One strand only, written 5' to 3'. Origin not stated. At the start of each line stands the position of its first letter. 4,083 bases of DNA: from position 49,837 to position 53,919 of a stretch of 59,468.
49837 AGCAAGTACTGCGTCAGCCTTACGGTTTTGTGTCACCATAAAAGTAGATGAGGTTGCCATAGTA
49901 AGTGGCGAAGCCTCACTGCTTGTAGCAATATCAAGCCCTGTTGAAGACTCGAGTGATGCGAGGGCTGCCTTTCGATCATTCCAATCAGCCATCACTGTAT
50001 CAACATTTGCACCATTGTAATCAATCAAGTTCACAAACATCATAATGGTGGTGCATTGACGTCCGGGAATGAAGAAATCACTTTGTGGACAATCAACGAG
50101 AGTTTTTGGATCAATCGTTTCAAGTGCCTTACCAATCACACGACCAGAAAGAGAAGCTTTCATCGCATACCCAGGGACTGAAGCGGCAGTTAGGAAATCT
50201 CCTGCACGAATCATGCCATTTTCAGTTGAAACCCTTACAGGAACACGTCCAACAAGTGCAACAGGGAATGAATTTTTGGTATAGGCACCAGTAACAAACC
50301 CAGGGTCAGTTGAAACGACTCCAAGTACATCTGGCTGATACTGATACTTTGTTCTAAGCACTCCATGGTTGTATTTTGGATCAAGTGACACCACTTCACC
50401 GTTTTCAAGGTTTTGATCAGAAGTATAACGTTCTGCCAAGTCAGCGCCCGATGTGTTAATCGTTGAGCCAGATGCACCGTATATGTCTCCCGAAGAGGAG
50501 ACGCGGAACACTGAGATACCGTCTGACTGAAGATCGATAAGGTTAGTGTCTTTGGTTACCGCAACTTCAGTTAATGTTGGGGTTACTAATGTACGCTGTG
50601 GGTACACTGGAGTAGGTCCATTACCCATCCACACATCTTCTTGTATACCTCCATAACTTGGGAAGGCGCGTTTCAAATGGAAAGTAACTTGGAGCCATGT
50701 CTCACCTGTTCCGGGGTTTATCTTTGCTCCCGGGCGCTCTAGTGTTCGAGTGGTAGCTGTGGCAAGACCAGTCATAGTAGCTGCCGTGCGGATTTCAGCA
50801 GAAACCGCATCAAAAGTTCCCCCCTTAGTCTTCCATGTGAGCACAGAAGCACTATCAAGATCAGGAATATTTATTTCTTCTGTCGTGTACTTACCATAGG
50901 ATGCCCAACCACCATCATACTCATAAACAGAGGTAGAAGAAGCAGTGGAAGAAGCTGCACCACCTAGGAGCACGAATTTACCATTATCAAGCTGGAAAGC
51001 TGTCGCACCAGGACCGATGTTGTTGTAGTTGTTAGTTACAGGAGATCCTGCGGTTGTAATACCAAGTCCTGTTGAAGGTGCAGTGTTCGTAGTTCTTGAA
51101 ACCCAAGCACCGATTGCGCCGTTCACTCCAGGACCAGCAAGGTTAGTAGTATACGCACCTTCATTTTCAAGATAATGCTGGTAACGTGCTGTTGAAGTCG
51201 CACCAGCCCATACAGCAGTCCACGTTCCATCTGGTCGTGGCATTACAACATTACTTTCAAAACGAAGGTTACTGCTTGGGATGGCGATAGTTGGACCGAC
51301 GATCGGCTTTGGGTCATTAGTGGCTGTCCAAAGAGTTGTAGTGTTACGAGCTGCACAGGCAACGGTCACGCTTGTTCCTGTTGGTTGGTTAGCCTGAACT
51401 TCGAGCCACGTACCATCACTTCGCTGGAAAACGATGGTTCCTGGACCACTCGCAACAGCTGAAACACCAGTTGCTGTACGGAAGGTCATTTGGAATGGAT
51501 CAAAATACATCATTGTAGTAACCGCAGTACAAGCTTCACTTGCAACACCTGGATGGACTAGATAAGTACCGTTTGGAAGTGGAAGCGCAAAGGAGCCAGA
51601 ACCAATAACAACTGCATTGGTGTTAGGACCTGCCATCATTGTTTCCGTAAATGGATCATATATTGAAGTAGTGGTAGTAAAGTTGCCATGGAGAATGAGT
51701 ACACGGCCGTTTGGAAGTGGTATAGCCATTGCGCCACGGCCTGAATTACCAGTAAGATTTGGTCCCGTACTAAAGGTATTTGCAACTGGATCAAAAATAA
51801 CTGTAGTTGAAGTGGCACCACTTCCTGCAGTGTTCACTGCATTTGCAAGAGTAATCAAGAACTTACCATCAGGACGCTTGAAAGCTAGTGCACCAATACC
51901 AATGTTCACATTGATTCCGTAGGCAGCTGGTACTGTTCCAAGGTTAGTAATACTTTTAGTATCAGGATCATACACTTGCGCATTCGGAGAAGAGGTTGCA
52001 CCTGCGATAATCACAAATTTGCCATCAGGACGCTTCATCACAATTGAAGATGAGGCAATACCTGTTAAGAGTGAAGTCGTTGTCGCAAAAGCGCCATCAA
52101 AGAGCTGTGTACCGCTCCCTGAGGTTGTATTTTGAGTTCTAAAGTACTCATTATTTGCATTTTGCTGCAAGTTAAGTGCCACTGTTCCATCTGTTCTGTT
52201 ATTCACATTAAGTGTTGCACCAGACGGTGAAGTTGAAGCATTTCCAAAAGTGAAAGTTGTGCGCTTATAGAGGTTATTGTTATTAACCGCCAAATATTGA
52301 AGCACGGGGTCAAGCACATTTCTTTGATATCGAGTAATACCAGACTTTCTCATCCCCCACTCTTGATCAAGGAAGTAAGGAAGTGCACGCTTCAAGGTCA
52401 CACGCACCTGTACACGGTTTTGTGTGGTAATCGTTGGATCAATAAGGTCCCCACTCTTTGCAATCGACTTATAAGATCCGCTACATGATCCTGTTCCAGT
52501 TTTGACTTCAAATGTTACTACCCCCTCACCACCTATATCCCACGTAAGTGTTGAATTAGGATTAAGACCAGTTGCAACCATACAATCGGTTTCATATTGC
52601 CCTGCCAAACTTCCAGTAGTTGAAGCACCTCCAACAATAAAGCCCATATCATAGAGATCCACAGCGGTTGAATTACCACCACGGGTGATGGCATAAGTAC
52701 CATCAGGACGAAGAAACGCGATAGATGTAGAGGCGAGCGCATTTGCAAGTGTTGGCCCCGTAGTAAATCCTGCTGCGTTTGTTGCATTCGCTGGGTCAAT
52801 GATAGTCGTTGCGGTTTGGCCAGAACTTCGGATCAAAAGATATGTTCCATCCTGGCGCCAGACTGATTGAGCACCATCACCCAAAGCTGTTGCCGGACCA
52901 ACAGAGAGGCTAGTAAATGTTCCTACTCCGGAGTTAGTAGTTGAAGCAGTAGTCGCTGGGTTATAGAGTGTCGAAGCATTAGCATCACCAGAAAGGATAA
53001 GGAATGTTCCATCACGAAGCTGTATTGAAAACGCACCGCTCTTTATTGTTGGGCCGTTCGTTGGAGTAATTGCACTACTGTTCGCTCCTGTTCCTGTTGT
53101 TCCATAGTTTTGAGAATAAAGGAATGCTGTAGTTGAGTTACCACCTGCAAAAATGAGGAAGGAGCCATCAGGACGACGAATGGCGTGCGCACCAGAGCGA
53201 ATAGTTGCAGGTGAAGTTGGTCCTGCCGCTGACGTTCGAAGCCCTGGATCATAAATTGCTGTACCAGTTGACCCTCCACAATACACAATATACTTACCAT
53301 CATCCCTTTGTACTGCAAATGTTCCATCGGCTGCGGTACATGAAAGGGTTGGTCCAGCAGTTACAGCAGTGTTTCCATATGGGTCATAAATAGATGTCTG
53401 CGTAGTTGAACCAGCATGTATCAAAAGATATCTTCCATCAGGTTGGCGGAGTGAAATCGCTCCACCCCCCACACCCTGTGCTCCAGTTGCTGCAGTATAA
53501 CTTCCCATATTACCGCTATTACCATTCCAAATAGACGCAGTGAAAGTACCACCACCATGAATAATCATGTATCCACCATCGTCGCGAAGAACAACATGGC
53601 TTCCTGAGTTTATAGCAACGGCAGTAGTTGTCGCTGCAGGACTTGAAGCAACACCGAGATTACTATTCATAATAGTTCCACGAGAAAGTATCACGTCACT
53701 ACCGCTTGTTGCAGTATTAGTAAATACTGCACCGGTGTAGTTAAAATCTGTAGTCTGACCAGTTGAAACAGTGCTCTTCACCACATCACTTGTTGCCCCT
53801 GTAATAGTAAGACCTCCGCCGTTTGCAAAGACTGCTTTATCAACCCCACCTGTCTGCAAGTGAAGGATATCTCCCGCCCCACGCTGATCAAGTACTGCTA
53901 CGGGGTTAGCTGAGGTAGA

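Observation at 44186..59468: Five-gene minus-strand cluster: giant tail-fibre-like adhesin, TM protein, dockerin protein and two cohesin anchors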

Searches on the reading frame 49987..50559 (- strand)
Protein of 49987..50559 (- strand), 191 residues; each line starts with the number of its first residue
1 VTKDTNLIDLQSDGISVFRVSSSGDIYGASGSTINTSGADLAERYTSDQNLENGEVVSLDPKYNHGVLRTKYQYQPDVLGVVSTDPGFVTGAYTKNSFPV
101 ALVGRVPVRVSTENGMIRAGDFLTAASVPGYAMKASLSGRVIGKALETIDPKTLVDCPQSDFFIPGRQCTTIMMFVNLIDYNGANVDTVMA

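Call 39: search_solved_structures(query=A3, max_evalue=1, show_alignments=2)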
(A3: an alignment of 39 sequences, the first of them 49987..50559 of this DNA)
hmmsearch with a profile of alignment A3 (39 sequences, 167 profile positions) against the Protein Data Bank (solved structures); distinct sequences matched with E-value up to 1: 23.
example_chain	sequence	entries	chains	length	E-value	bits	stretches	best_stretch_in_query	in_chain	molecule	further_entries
6qz9_A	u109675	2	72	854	0.0011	21.6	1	24-82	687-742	Pre-neck appendage protein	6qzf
3gqh_A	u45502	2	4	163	0.0039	19.8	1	29-82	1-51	Preneck appendage protein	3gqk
28nb_A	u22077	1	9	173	0.023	17.2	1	25-81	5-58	chaperon domain D4 for tailspike protein Dpo31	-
3suc_A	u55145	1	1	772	0.036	16.6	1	24-82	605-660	Preneck appendage protein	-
6qyy_A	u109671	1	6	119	0.058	15.9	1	105-144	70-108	Capsid fiber protein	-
7kc1_A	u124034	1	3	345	0.46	13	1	38-83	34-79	Hemagglutinin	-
9o8q_A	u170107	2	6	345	0.48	13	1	38-83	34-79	Hemagglutinin HA1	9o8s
9zru_A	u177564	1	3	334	0.49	12.9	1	38-81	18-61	HA1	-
9d0y_A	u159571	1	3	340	0.53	12.8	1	39-83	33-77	Hemagglutinin HA1 chain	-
9b7i_A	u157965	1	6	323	0.57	12.7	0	39-83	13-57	Hemagglutinin HA1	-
6wez_A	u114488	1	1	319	0.59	12.7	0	39-83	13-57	Hemagglutinin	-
6ns9_A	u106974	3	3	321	0.6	12.6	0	39-83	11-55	Hemagglutinin HA1 chain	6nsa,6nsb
4o5i_A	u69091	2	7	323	0.6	12.6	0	39-83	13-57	Hemagglutinin HA1 chain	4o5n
6wf0_A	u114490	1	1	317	0.61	12.6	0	39-83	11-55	Hemagglutinin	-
6bkp_A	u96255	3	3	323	0.61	12.6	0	39-83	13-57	Hemagglutinin | Hemagglutinin HA1 chain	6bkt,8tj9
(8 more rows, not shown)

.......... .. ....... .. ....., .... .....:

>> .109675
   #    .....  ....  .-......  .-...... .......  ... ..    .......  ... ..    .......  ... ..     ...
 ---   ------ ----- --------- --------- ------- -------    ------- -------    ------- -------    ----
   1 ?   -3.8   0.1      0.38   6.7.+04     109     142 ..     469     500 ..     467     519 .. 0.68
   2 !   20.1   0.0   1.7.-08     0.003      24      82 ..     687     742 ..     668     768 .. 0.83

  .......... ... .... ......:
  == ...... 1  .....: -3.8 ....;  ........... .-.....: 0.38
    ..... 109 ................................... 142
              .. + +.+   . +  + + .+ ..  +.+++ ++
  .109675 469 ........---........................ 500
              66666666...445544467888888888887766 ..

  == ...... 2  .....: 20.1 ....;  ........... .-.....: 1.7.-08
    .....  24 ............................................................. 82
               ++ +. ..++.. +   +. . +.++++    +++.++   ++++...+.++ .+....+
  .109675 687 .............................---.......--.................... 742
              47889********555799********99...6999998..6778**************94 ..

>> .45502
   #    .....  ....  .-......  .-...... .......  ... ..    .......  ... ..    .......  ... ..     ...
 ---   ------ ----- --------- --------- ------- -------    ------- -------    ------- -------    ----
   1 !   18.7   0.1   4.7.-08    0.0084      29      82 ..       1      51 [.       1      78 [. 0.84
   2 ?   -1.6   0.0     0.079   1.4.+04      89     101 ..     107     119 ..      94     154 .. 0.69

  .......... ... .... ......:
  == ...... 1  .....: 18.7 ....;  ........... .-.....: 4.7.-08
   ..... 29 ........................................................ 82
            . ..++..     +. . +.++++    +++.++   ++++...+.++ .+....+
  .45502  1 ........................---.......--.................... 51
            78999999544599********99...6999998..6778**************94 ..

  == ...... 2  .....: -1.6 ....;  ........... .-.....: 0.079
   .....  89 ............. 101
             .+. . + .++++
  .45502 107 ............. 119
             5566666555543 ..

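Call 41: search_protein_families(library=pfam, alignment_id=A3, max_evalue=0.1)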
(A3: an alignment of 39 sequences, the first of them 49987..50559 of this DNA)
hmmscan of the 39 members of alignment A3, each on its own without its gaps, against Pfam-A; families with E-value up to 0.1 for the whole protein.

A. member 1, window:49987-50559:- (191 aa): 3 families
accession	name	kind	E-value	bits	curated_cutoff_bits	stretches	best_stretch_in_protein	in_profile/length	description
PF11962.13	Peptidase_G2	-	0.0024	17.8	25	0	21-92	31-99/228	Peptidase_G2, IMC autoproteolytic cleavage domain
PF02872.23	5_nucleotid_C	-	0.003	18.1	23.6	1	95-148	34-88/158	5'-nucleotidase, C-terminal domain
PF16262.11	DUF4916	-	0.081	13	27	0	95-142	15-61/170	Domain of unknown function (DUF4916)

B. families by the number of members that match (of 39 scanned): 13 families
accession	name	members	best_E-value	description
PF11962.13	Peptidase_G2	11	2.9e-05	Peptidase_G2, IMC autoproteolytic cleavage domain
PF02872.23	5_nucleotid_C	9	4.7e-05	5'-nucleotidase, C-terminal domain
PF23982.2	XM1_gp53_minor_capsid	5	0.00011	XM1 gp53 minor capsid protein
PF09956.15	Phage_cement_2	5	0.00097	Phage cement protein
PF22758.2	Phage_cement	2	0.0097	Structural cement protein (E217 gp24/Pam3 gp6)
PF22003.2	MrkDrd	2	0.01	MrkD-like receptor binding domain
PF07883.17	Cupin_2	2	0.019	Cupin domain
PF16262.11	DUF4916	2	0.029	Domain of unknown function (DUF4916)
PF14382.12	ECR1_N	1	0.0048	Exosome complex exonuclease RRP4 N-terminal region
PF22625.2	ECR1_N_2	1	0.039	Exosome RNA binding protein RRP4 N-terminal domain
PF04027.18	DUF371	1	0.052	Domain of unknown function (DUF371)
PF17579.7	DUF5482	1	0.063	Family of unknown function (DUF5482)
PF25459.1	AIM3_BBC1_C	1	0.086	AIM3/BBC1 Cysteine proteinase-fold domain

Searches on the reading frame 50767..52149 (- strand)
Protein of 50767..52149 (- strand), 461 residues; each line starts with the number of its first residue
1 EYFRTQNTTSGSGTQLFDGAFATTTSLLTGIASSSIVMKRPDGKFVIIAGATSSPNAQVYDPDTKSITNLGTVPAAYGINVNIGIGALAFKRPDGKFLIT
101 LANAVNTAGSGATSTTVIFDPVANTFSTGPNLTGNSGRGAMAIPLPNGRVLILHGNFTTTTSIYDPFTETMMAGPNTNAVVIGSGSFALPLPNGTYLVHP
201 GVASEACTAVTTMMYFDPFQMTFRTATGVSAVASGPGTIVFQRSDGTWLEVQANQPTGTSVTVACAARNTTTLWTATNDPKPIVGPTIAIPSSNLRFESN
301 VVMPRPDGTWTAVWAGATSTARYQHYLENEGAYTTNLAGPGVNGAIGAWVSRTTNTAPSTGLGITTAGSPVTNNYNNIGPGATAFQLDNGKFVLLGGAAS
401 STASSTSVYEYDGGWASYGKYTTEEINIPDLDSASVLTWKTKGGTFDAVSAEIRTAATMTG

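Call 88: search_protein_families(library=pfam, proteins=[window:50767-52149:-], max_evalue=0.5)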
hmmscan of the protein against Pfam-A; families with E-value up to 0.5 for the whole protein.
window:50767-52149:- (461 aa): 5 families
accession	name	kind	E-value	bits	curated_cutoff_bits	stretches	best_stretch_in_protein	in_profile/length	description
PF13964.12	Kelch_6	-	2.9e-05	24.4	25.3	1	35-74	6-47/50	Kelch motif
PF13415.12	Kelch_3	-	3.7e-05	24.2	22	1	50-75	13-38/48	Galactose oxidase, central domain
PF13418.12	Kelch_4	-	0.011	16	21.6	0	382-412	5-35/49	Galactose oxidase, central domain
PF07646.21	Kelch_2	-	0.13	12.7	21.3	0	37-74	6-48/48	Kelch motif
PF07893.19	DUF1668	-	0.13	12.1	23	0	135-182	60-105/336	Protein of unknown function (DUF1668)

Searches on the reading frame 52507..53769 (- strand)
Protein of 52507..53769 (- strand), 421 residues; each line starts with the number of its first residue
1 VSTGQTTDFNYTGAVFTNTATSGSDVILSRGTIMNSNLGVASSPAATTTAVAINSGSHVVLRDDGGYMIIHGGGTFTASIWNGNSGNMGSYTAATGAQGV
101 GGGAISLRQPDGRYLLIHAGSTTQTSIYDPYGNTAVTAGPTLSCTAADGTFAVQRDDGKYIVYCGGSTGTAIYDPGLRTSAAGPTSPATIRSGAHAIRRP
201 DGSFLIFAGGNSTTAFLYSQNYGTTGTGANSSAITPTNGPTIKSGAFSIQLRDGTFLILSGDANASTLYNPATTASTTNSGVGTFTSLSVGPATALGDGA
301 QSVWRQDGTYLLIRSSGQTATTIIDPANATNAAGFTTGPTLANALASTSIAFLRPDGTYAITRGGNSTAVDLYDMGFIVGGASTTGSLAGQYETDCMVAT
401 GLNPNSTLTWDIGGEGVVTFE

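Call 88: search_protein_families(library=pfam, proteins=[window:52507-53769:-], max_evalue=0.5)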
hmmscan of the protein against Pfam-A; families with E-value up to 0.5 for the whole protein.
window:52507-53769:- (421 aa): 0 families
